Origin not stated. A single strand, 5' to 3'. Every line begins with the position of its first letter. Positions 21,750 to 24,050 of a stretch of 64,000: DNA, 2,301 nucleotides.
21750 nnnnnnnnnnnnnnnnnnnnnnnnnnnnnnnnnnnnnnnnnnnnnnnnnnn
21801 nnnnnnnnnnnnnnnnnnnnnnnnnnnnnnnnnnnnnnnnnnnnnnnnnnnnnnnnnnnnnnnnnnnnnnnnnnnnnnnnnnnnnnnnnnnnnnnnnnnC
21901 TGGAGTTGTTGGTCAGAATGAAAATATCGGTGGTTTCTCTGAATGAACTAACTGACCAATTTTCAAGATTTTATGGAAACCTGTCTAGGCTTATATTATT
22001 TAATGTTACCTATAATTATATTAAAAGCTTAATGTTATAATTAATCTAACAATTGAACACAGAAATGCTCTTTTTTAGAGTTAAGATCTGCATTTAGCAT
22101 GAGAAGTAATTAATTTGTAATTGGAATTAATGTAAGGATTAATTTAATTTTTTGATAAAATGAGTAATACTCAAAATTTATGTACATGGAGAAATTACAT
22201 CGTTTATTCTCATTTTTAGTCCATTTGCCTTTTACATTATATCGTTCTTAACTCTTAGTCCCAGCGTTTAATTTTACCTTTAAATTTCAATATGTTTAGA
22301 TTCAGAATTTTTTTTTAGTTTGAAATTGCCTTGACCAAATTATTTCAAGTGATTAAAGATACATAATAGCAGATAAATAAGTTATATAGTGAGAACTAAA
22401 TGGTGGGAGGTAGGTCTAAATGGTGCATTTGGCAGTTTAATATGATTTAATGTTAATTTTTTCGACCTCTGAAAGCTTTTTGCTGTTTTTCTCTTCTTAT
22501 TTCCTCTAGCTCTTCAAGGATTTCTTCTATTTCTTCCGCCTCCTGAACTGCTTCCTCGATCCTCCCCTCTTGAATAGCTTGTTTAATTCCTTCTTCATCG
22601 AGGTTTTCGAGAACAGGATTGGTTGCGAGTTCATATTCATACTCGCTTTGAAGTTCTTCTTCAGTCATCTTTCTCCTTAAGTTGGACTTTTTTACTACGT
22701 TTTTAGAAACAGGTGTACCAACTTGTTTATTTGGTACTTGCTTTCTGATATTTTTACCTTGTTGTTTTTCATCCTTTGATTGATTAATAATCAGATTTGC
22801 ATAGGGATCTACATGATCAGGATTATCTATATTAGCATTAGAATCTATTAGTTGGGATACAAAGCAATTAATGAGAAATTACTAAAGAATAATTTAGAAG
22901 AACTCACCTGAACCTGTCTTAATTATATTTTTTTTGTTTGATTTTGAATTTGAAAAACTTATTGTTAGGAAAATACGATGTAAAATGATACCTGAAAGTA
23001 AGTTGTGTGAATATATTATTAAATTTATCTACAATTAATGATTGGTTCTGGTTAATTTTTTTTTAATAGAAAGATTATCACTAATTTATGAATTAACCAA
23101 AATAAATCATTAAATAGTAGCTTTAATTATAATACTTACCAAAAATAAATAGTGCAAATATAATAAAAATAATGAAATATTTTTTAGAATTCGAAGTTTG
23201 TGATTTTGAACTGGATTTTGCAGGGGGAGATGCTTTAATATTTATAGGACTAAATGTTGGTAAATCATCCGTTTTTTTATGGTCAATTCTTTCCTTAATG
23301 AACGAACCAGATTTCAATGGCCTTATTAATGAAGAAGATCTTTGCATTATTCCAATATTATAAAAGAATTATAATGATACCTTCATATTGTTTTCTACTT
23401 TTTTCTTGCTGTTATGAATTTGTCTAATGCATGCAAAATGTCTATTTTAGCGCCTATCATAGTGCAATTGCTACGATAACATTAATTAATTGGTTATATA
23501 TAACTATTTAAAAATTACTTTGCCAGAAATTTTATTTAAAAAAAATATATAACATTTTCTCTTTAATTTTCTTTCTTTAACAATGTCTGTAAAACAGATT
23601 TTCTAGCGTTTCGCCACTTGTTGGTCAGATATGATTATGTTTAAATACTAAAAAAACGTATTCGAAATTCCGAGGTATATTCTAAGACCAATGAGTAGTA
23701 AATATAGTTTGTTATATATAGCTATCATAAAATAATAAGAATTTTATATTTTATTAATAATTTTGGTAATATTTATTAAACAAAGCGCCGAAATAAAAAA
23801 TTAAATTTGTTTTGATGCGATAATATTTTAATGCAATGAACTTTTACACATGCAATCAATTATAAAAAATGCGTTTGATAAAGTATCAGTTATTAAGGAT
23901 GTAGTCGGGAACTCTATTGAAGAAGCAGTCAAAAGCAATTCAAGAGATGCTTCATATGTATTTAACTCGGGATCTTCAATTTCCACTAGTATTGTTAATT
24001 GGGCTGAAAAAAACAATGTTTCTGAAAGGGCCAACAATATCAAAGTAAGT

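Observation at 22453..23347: Cryptic three-exon gene joining two short ORFs on the minus strand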

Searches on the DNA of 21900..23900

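Call 46: search_rna_families(source=window, start=21900, end=23900, threshold=evalue, max_evalue=1)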
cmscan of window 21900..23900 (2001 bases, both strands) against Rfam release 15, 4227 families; matches with E-value up to 1: 0.
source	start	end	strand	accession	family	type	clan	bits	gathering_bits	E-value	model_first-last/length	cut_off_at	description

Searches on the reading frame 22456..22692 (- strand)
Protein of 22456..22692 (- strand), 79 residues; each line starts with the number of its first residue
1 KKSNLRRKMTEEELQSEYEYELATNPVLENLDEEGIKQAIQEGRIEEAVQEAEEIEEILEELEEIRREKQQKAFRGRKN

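Call 16: search_protein_families(library=pfam, proteins=[P0001, P0006], max_evalue=1)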
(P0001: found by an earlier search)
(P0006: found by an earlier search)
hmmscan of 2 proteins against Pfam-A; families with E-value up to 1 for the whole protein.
P0001 (227 aa): 3 families
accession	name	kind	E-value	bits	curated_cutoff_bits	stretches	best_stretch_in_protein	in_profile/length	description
PF20214.3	DUF6574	-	0.022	14.5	27.1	1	42-74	111-144/265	Family of unknown function (DUF6574)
PF05739.25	SNARE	-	0.15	12.5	26.8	1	47-71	28-52/53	SNARE domain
PF02535.28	Zip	-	0.24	11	35.1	1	36-87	150-203/323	ZIP Zinc transporter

P0006 (705 aa): 2 families
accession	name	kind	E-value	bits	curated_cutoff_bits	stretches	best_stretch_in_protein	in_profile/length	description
PF06818.20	Fez1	-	0.00058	20.8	34.4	1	338-466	30-162/199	Fez1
PF23991.1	DUF7310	-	0.21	12.6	40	0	355-404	19-67/83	Coiled-coil region of unknown function (DUF7310)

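Call 35: search_protein_families(library=pfam, proteins=[window:22456-22692:-, P0021], max_evalue=10)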
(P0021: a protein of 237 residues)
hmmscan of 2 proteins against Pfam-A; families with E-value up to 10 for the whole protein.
seq(79 aa): 8 families
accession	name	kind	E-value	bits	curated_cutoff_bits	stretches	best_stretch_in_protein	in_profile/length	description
PF08439.15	Peptidase_M3_N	-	0.04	14.6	25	1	39-70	4-35/70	Oligopeptidase F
PF20250.3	FapA_N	-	0.04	13.7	27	1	20-55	23-58/178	Flagellar Assembly Protein A N-terminal region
PF03592.21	Terminase_2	-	0.041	14.9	26.1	1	15-72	24-81/141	Terminase small subunit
PF07914.17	DUF1679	-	0.069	12.5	24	1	7-70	189-252/414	Uncharacterized oxidoreductase dhs-27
PF20701.3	HetE-N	-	0.1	13.3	25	1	14-66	32-84/102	Het-E N-terminal domain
PF11248.13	DUF3046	-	0.15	12.9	25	1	7-44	8-44/62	Protein of unknown function (DUF3046)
PF09501.15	Bac_small_YrzI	-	0.39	11.3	23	1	6-27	14-35/45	Probable sporulation protein (Bac_small_yrzI)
PF03194.20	LUC7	-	0.93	9.6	33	1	22-71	127-174/246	LUC7 N_terminus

P0021 (237 aa): 1 family
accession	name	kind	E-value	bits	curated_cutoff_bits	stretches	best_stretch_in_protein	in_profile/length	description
PF17523.7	MPS-4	-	0.0015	19.1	25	1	42-84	26-68/78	MinK-related peptide, potassium channel accessory sub-unit protein 4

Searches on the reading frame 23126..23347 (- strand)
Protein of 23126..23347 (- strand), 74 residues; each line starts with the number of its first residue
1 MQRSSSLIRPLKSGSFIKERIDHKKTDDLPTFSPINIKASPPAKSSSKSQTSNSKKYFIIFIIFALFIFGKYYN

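Call 16: search_protein_families(library=pfam, proteins=[P0001, P0006], max_evalue=1)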
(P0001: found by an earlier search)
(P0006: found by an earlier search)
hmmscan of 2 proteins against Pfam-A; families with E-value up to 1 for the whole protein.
P0001 (227 aa): 3 families
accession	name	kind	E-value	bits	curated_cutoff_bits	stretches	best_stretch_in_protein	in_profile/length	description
PF20214.3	DUF6574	-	0.022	14.5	27.1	1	42-74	111-144/265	Family of unknown function (DUF6574)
PF05739.25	SNARE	-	0.15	12.5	26.8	1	47-71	28-52/53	SNARE domain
PF02535.28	Zip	-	0.24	11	35.1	1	36-87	150-203/323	ZIP Zinc transporter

P0006 (705 aa): 2 families
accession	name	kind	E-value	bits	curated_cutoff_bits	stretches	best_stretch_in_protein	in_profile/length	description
PF06818.20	Fez1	-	0.00058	20.8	34.4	1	338-466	30-162/199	Fez1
PF23991.1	DUF7310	-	0.21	12.6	40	0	355-404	19-67/83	Coiled-coil region of unknown function (DUF7310)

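Call 35: search_protein_families(library=pfam, proteins=[P0021], max_evalue=10)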
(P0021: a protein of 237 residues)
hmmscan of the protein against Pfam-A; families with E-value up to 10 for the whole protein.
P0021 (237 aa): 1 family
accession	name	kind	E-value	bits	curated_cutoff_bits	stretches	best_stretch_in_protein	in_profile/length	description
PF17523.7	MPS-4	-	0.0015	19.1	25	1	42-84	26-68/78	MinK-related peptide, potassium channel accessory sub-unit protein 4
